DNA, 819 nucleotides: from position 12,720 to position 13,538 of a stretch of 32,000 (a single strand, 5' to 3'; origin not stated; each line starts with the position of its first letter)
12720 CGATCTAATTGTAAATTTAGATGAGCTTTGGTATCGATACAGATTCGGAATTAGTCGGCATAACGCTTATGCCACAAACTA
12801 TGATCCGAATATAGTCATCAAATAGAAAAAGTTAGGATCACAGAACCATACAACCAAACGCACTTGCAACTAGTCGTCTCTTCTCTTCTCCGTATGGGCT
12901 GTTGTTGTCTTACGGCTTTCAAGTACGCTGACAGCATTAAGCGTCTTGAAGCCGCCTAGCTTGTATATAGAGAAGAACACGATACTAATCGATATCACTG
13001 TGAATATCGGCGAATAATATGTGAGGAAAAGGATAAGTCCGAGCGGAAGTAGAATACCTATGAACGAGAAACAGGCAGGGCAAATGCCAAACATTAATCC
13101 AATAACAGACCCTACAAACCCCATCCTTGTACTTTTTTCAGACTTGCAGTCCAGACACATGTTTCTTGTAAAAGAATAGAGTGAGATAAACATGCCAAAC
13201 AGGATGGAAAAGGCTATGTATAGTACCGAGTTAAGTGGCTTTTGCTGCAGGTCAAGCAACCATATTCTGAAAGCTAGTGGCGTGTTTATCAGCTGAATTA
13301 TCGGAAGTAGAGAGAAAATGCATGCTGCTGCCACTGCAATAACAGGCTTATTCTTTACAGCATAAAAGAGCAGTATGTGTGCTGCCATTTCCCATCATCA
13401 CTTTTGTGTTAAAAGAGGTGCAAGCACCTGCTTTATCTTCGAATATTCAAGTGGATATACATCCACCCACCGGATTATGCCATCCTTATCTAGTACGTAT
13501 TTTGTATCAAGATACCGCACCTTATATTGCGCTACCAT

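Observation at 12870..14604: Tight three-gene operon: membrane-anchored WCTPC thioredoxin flanked by two paralogous membrane proteins with intramembrane Cys pairs (possible split CcdA/DsbD-like or MerT/MerC-like relay)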

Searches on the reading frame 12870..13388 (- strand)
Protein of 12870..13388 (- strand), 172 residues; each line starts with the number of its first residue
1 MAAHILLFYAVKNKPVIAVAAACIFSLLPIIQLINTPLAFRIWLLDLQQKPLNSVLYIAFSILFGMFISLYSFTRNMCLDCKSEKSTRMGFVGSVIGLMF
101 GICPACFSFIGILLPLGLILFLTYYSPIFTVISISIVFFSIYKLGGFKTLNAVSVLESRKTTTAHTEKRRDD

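Call 3: search_protein_families(library=pfam, proteins=[window:12870-13388:-], max_evalue=1)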
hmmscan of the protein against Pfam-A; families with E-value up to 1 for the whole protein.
window:12870-13388:- (172 aa): 1 family
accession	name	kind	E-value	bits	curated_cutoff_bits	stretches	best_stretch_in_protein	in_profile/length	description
PF02300.22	Fumarate_red_C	-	0.68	10.5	24.2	1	7-59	22-73/127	Fumarate reductase subunit C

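Call 4: search_protein_families(library=ncbifam, proteins=[window:12870-13388:-], max_evalue=1)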
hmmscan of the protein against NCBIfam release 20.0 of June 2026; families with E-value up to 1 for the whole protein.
window:12870-13388:- (172 aa): 0 families

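Call 10: find_homologous_proteins(query=window:12870-13388:-, max_evalue=0.01)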
Query window:12870-13388:- (172 aa): 94 proteins with E <= 0.01 among 206 candidates.
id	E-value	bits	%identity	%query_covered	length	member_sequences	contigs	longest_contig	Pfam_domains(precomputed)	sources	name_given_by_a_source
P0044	3.4e-105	367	100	100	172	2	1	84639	-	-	-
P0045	2.1e-62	228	69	92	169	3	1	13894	-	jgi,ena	-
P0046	1.6e-61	225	66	97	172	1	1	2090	-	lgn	-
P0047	1.6e-61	225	68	97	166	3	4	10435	-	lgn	-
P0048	1.9e-60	222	74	86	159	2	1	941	-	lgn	-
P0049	2.2e-59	218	70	86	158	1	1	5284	-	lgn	-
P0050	3.4e-59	218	66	91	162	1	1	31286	-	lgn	-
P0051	7.1e-59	216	64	98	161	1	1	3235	-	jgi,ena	-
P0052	8.1e-59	216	69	85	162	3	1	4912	-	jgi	jgi:membrane protease YdiL (CAAX protease family)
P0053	9.7e-59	216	66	92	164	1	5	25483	-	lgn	-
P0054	1.4e-58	216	64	96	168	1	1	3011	-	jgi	jgi:hypothetical protein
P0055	2.4e-58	215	66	93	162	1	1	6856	-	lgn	-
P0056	4.0e-58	214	68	86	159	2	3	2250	-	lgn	-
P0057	5.3e-58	214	68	80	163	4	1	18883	-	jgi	jgi:hypothetical protein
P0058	1.5e-57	212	71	84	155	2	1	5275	-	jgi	jgi:hypothetical protein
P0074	1.2e-54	203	68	87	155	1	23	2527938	-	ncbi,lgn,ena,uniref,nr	ncbi:hypothetical protein [Nitrososphaera viennensis]|uniref:Uncharacterized protein n=2 Tax=Nitroso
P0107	5.4e-46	175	53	95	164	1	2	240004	-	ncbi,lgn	ncbi:MAG: hypothetical protein WAO91_05260 [Candidatus Nitrosotenuis sp.]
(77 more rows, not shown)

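Call 15: search_solved_structures(query=A2, max_evalue=10)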
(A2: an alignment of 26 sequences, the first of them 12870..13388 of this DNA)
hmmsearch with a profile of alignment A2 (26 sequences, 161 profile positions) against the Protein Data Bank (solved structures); distinct sequences matched with E-value up to 10: 0.

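Call 17: find_encoding_contigs(protein=P0107, flank=6000, max_places=3)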
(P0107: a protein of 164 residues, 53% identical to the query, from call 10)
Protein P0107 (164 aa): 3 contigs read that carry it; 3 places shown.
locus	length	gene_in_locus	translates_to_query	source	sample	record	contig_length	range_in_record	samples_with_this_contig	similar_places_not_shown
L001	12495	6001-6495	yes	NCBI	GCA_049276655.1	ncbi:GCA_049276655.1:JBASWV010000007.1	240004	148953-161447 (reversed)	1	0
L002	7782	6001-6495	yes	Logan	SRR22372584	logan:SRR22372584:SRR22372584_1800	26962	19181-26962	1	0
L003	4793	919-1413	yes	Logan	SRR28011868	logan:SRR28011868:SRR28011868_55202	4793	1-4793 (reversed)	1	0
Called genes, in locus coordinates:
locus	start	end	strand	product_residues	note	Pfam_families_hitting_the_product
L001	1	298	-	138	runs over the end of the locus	PF19609:DUF6114 (weak)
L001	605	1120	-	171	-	PF01058:Oxidored_q6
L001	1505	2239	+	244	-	PF03243:MerB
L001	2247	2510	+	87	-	-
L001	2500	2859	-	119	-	PF01638:HxlR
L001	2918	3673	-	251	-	-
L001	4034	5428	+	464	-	PF00890:FAD_binding_2 (faint), PF01134:GIDA (faint), PF03486:HI0933_like (faint), PF07992:Pyr_redox_2, PF12831:FAD_oxidored (faint), PF13738:Pyr_redox_3, PF00070:Pyr_redox, PF02852:Pyr_redox_dim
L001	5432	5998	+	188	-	PF00578:AhpC-TSA, PF08534:Redoxin, PF13905:Thioredoxin_8 (weak)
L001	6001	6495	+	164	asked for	-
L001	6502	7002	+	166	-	-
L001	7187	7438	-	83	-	PF05016:ParE_toxin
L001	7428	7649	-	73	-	PF24434:DUF7557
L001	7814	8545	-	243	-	-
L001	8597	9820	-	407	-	-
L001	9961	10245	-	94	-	-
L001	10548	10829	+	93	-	-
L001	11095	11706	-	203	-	-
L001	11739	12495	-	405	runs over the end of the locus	-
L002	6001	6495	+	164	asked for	-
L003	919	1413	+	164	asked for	-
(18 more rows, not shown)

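Call 18: find_encoding_contigs(protein=P0074, flank=6000, max_places=2)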
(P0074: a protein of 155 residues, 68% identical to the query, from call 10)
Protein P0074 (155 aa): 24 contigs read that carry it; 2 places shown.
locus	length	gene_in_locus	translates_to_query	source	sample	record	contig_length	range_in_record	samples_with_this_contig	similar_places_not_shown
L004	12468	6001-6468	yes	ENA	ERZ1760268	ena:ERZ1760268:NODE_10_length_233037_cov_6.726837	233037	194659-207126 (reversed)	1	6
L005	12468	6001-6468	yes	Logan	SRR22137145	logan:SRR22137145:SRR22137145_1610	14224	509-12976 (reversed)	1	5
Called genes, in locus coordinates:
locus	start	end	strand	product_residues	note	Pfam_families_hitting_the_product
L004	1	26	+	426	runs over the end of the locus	-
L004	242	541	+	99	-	PF14947:HTH_45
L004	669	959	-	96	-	PF26119:DUF8036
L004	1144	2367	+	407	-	PF24298:DUF7482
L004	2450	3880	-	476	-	PF00890:FAD_binding_2 (faint), PF01134:GIDA, PF03486:HI0933_like (faint), PF07992:Pyr_redox_2, PF12831:FAD_oxidored, PF13738:Pyr_redox_3, PF00070:Pyr_redox, PF02852:Pyr_redox_dim, +1 more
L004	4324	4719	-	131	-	PF01638:HxlR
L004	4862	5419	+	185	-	-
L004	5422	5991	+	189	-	PF00578:AhpC-TSA, PF08534:Redoxin, PF13905:Thioredoxin_8 (weak)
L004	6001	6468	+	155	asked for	-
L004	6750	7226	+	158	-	PF03243:MerB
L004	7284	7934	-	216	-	PF04967:HTH_10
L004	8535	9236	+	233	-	PF19810:HFX_2341_N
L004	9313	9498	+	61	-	-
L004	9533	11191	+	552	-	PF11376:DUF3179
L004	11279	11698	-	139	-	PF01022:HTH_5, PF12840:HTH_20 (weak), PF21476:PF0610-like_N (weak)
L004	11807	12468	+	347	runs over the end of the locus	-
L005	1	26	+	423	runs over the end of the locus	?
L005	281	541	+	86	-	PF14947:HTH_45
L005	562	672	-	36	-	-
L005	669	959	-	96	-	PF26119:DUF8036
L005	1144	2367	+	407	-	PF24298:DUF7482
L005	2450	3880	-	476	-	PF00890:FAD_binding_2 (faint), PF01134:GIDA, PF03486:HI0933_like (faint), PF07992:Pyr_redox_2, PF12831:FAD_oxidored, PF13738:Pyr_redox_3, PF00070:Pyr_redox, PF02852:Pyr_redox_dim, +1 more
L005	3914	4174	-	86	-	-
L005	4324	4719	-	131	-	PF01638:HxlR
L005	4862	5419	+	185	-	-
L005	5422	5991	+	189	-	PF00578:AhpC-TSA, PF08534:Redoxin, PF13905:Thioredoxin_8 (weak)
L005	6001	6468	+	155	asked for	-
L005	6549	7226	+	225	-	PF03243:MerB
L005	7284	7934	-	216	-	PF04967:HTH_10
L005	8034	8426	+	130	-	-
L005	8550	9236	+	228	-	PF19810:HFX_2341_N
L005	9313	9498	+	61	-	-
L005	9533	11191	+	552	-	PF11376:DUF3179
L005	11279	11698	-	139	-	PF01022:HTH_5, PF12840:HTH_20 (weak), PF21476:PF0610-like_N (weak)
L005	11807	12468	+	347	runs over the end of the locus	-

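Call 26: find_related_loci(query=A2, collection=genome_contigs, flank=10000)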
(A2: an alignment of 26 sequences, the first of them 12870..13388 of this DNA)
Query A2 (172 aa) in genome_contigs; peptide patterns used: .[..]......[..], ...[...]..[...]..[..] (x = any residue, [..] = any of these).
54 stretches matched a pattern; 25 encode a relative of the query (tblastn E <= 1e-3); 25 distinct loci.
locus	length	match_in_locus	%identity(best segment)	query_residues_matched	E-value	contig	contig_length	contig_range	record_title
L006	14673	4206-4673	53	4-158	2e-53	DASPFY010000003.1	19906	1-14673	MAG TPA_asm: Nitrososphaeraceae archaeon isolate SMAG_U16437 k141_1571680, whole genome shotgun sequence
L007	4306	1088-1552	55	4-157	1e-53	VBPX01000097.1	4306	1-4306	MAG: Thaumarchaeota archaeon isolate TA_21 14_1009_16_40cm_scaffold_95361, whole genome shotgun sequence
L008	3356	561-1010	58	3-153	2e-53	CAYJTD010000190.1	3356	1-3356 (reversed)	MAG TPA_asm: uncultured Nitrosopumilales archaeon isolate ERP125453_co1_312 genome assembly, contig: NODE_41085_length_3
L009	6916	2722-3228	53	4-172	5e-52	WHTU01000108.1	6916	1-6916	MAG: Nitrososphaeraceae archaeon isolate Dino_bin45 NODE_108_length_6916_cov_44.240635, whole genome shotgun sequence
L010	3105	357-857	53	5-172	1e-51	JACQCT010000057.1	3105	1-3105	MAG: Thaumarchaeota archaeon isolate NC_groundwater_975_Pr1_S-0.2um_35_340 Montesol18-Sp2_coassembly_scaffold_1054735, w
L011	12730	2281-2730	56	4-154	3e-51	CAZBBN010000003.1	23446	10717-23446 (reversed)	MAG TPA_asm: uncultured Nitrosopumilaceae archaeon isolate SRP216583_co1_260 genome assembly, contig: NODE_1615_length_2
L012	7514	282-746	54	10-161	4e-51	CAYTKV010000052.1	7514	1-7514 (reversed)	MAG TPA_asm: Candidatus Woesearchaeota archaeon isolate SRP269290_co3_959 genome assembly, contig: NODE_13790_length_751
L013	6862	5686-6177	52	4-172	9e-51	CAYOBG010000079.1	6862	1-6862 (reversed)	MAG TPA_asm: uncultured Candidatus Nitrosotenuis sp. isolate SRP090828_co2_2 genome assembly, contig: NODE_4324_length_6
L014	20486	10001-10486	53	4-167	1e-50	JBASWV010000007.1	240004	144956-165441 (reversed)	MAG: Candidatus Nitrosotenuis sp. isolate MFD03231_ilm_asm_bin23 k127_145740, whole genome shotgun sequence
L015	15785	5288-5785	51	4-170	2e-50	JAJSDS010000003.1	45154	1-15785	MAG: Nitrosotalea sp. isolate sed-bin190 NODE_3_length_45154_cov_12.741442, whole genome shotgun sequence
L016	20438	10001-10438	55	5-151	1e-49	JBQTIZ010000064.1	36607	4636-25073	MAG: Candidatus Nitrosotenuis sp. isolate SAW241 c_000000288063, whole genome shotgun sequence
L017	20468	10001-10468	52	4-172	2e-49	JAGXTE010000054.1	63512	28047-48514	MAG: Nitrosarchaeum sp. isolate CROMO_BS_83_3_0 c_000000854264, whole genome shotgun sequence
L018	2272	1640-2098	54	4-160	2e-49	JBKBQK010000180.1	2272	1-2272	MAG: Candidatus Nitrosotenuis sp. isolate 21I_052.bin.34 NODE_181_length_2272_cov_4.268215, whole genome shotgun sequenc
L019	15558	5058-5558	47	5-172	1e-47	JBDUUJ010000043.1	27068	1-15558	MAG: Nitrososphaera sp. isolate NZW_845 k127_12354333, whole genome shotgun sequence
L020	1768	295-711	56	10-148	3e-47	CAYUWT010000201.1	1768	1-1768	MAG TPA_asm: uncultured archaeon isolate binchicken_co21_273 genome assembly, contig: NODE_173147_length_1768_cov_4.0945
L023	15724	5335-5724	55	20-148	5e-42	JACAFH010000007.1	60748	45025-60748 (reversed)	MAG: Candidatus Nitrosothermus koennekii isolate QQ.bins.88 NODE_7_length_60748_cov_10.4915, whole genome shotgun sequen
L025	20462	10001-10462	44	5-159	7e-41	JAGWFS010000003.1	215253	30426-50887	MAG: Thaumarchaeota archaeon isolate REEA14 REEA14_3_length_215253_cov_13.974653, whole genome shotgun sequence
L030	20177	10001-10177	36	71-148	5e-4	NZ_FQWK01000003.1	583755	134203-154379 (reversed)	Bacteroides clarus YIT 12056, whole genome shotgun sequence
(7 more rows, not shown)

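Call 37: predict_structure(alignment_id=A2)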
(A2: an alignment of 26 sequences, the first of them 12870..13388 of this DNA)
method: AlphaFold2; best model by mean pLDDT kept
length: 172 residues; sequences in the alignment: 26
mean_pLDDT: 76.6   pTM: 0.64
mean pLDDT of the five models: 76.6, 75.9, 68.8, 67.1, 63.7
residues with pLDDT >= 90: 3; 70-90: 117; 50-70: 51; < 50: 1
segments of 3 or more residues with pLDDT < 50: none
pLDDT, mean of each block of 10 residues (from residue 1): 73 87 85 85 87 88 87 73 65 75 59 62 80 88 78 61 68 70
secondary structure, 60 per line:
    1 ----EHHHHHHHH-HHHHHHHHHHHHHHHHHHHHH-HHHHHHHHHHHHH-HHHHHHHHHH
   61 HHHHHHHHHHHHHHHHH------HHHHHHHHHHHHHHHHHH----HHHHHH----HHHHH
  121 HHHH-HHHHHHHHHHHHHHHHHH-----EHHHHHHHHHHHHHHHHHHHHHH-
elements in order: H6-13 H15-35 H37-49 H51-77 H84-101 H106-111 H116-124 H126-143 H150-171

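Call 40: search_protein_representatives(alignment_id=A2)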
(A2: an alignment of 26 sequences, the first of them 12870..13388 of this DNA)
Query: 26 sequences, 161 profile positions. Proteins with E-value up to 0.001 (for the whole library): 71; up to 1e-10: 36; up to 1e-30: 4. The best 71 are listed.
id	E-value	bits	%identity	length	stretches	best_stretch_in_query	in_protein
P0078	1.5e-73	262.2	-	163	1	1-159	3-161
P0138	6.8e-40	152.7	-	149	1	11-148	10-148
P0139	1.0e-35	139.2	-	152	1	4-148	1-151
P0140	2.6e-32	128.1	-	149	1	5-148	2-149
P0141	1.6e-30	122.3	-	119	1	1-89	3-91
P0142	8.0e-29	116.8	-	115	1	54-149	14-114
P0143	2.0e-22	96.0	-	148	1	14-148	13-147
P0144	2.1e-22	95.9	-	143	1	4-148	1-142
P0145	1.3e-21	93.3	-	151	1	7-148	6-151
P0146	6.1e-21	91.1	-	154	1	4-150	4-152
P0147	1.7e-20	89.7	-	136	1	16-148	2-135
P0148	6.4e-19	84.6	-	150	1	24-149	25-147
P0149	4.1e-18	81.9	-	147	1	13-148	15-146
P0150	5.1e-18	81.6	-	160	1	14-152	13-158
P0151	6.4e-18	81.3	-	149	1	5-149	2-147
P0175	5.1e-10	55.6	-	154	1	15-149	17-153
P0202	5.4e-04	36.0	-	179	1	6-140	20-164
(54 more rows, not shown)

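Call 42: fold_search(model_id=the predicted structure, library=pdb)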
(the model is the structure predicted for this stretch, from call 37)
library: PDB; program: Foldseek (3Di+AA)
matches with E <= 10: 4; with E <= 0.001: 0
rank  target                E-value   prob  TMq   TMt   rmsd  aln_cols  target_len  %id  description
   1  5mlz                  7.8e+00  0.04  0.23  0.13  12.8       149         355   12  Dolichyl phosphate mannose synthase in complex with GDP and Mg2+ (released 2017-08-09)
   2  5sv0_D                7.8e+00  0.02  0.17  0.14  25.1       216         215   15  Structure of the ExbB/ExbD complex from E. coli at pH 7.0 (released 2016-09-28)
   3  5sv1_C                8.6e+00  0.02  0.17  0.14  25.0       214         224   15  Structure of the ExbB/ExbD complex from E. coli at pH 4.5 (released 2016-09-28)
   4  9ddo_A                9.1e+00  0.02  0.18  0.15  25.4       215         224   15  E. coli TonB-ExbBD TonB bound to ExbB chain C (released 2025-07-09)

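Call 43: find_encoding_contigs(protein=P0138, flank=5000, max_places=3)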
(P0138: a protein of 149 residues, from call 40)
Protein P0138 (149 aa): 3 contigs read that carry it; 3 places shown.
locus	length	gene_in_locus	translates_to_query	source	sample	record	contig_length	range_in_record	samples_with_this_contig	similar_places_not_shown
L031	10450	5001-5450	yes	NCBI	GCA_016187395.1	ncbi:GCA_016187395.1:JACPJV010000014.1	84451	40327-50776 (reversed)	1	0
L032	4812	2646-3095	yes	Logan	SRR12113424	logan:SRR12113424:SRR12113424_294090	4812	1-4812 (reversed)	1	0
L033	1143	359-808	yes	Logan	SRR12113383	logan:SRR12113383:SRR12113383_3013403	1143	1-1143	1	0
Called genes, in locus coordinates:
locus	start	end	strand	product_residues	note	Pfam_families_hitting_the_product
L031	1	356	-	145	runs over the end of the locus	PF00293:NUDIX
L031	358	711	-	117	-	PF01242:PTPS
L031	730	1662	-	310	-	PF01872:RibD_C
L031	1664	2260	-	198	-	PF01227:GTP_cyclohydroI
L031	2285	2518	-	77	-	PF00462:Glutaredoxin, PF13417:GST_N_3 (weak)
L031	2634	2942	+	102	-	PF12840:HTH_20 (weak), PF01022:HTH_5, PF25212:HVO_A0114 (faint), PF01978:TrmB (weak)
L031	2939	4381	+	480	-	PF03486:HI0933_like (faint), PF07992:Pyr_redox_2, PF12831:FAD_oxidored (faint), PF13738:Pyr_redox_3, PF00070:Pyr_redox, PF02852:Pyr_redox_dim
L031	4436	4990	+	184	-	PF00578:AhpC-TSA, PF08534:Redoxin (weak)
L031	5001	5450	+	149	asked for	-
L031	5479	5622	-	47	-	-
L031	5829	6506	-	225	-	PF19810:HFX_2341_N (faint)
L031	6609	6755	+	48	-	-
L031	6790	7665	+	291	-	PF06197:DUF998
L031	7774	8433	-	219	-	PF00702:Hydrolase, PF12710:HAD (weak), PF13419:HAD_2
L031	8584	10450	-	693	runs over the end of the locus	PF00270:DEAD (faint), PF04851:ResIII (weak), PF06733:DEAD_2, PF13307:Helicase_C_2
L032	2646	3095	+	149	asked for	-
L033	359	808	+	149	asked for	-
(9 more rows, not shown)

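Call 44: find_encoding_contigs(protein=P0202, flank=5000, max_places=3)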
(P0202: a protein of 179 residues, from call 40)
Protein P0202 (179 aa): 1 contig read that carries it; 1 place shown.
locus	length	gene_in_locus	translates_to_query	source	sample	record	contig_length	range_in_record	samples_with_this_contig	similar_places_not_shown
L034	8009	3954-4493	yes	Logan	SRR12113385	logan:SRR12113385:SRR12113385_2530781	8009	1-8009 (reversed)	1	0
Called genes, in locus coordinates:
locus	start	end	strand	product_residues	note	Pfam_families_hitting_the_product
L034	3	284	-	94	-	?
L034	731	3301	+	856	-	PF03190:Thioredox_DsbH, PF13899:Thioredoxin_7 (weak), PF07470:Glyco_hydro_88 (faint), PF02683:DsbD_TM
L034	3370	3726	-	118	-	PF01638:HxlR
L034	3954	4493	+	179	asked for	PF09930:DUF2162 (weak)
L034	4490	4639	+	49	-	-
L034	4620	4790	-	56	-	-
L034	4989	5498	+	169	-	PF00085:Thioredoxin, PF13899:Thioredoxin_7 (weak), PF13905:Thioredoxin_8 (faint)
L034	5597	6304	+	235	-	PF02683:DsbD_TM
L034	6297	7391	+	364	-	PF00578:AhpC-TSA, PF08534:Redoxin, PF13905:Thioredoxin_8 (faint), PF17991:Thioredoxin_10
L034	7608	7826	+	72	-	-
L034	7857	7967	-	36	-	-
